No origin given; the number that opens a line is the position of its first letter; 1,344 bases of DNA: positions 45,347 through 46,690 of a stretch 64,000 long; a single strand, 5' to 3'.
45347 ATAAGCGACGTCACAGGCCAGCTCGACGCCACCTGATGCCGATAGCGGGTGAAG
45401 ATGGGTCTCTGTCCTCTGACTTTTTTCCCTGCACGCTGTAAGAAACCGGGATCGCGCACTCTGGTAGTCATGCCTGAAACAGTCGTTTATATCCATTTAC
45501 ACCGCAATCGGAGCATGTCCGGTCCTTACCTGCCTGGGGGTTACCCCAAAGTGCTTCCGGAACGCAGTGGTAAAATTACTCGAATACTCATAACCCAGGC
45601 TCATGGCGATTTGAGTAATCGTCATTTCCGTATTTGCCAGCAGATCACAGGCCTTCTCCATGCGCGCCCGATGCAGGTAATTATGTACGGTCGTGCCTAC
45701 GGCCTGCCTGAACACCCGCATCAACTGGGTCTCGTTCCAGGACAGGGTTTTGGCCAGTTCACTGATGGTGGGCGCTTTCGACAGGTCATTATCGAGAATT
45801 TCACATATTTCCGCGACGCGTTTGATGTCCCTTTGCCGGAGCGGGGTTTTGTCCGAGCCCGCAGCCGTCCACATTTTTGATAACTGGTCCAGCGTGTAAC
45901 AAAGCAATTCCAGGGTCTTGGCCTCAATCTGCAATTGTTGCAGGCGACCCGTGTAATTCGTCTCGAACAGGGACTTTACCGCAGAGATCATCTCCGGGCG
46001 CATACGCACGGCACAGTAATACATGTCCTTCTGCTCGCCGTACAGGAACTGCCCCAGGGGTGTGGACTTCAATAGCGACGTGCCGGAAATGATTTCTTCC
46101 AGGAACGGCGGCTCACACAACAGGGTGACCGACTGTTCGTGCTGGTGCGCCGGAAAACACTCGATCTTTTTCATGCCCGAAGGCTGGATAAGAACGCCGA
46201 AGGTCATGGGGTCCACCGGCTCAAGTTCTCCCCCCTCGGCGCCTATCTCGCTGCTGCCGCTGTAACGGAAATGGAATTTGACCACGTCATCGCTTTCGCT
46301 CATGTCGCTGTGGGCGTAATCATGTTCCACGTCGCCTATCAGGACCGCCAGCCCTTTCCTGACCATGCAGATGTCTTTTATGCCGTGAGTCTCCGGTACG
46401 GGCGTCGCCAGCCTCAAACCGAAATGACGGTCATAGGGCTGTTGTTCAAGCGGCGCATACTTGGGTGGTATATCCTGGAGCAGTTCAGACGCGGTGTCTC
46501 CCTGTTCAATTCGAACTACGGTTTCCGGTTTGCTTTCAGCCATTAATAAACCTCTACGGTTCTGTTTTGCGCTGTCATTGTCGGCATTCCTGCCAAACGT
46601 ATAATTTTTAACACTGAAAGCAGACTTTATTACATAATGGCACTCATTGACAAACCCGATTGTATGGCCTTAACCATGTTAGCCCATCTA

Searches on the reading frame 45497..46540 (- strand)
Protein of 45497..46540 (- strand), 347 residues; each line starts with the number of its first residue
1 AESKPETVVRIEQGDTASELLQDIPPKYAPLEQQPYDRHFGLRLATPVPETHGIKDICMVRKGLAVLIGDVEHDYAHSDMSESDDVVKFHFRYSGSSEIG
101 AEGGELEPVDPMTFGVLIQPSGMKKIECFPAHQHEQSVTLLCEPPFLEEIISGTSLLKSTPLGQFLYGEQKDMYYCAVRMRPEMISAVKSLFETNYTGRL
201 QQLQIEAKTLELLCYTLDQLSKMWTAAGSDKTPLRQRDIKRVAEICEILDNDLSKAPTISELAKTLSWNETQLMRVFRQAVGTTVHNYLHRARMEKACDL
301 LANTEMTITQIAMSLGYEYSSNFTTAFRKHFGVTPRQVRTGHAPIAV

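Call 82: search_protein_families(library=pfam, proteins=[window:45497-46540:-], max_evalue=0.00001)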
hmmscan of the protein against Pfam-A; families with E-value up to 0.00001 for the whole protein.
window:45497-46540:- (347 aa): 2 families
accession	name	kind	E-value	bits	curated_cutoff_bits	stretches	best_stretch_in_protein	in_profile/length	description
PF12833.13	HTH_18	-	1.6e-24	86.5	33.6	1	262-340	1-79/80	Helix-turn-helix domain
PF00165.29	HTH_AraC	-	1.6e-15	57.2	26.6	1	302-340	2-42/42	Bacterial regulatory helix-turn-helix proteins, AraC family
